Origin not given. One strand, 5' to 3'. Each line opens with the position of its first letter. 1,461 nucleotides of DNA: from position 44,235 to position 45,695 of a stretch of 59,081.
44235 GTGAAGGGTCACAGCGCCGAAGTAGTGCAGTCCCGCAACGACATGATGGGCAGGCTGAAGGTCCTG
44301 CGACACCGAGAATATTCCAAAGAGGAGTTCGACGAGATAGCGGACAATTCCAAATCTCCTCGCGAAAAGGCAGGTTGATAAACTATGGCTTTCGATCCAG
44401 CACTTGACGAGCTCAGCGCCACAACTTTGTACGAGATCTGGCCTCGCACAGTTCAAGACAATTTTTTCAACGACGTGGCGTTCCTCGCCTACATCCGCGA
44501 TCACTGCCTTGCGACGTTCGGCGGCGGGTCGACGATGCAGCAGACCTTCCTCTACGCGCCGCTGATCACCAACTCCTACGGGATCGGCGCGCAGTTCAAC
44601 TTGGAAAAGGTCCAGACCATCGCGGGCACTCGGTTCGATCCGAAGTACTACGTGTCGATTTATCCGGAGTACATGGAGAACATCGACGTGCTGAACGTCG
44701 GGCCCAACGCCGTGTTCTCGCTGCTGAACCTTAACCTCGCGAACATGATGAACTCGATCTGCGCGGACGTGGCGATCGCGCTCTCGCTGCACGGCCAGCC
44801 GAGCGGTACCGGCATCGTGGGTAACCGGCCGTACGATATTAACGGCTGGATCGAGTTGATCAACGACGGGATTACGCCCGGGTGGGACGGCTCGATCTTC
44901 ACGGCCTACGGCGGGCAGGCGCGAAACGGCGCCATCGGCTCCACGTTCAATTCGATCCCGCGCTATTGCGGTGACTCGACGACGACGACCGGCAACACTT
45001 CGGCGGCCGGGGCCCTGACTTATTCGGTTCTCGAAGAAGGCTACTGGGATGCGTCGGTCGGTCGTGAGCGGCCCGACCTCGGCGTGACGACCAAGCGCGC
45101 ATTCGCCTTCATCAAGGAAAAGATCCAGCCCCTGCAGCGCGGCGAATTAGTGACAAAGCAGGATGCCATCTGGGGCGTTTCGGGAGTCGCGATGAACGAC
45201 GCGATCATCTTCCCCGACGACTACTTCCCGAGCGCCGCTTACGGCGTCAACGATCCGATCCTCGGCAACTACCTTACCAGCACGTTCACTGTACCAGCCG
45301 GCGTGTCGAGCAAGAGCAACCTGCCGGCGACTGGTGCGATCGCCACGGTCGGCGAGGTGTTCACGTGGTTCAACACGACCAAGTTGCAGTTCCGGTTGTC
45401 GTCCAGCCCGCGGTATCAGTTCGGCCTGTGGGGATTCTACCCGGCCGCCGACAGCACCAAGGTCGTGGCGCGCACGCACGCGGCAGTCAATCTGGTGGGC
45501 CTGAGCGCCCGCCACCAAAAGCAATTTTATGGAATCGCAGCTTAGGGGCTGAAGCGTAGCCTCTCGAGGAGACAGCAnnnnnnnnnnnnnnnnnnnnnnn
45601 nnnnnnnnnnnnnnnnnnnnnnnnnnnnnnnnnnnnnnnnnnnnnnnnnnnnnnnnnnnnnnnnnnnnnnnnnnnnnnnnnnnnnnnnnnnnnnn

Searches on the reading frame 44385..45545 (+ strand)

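Call 9: search_protein_families(library=phrogs, proteins=[window:44385-45545:+])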
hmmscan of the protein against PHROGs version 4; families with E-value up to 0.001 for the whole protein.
window:44385-45545:+ (386 aa): 1 family
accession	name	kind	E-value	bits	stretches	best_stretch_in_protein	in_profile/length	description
phrog_9953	-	head and packaging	3.6e-06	27.6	1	5-266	7-246/329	major head protein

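Call 10: search_protein_families(library=pfam, proteins=[window:44385-45545:+])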
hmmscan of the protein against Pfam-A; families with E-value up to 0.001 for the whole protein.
window:44385-45545:+ (386 aa): 0 families
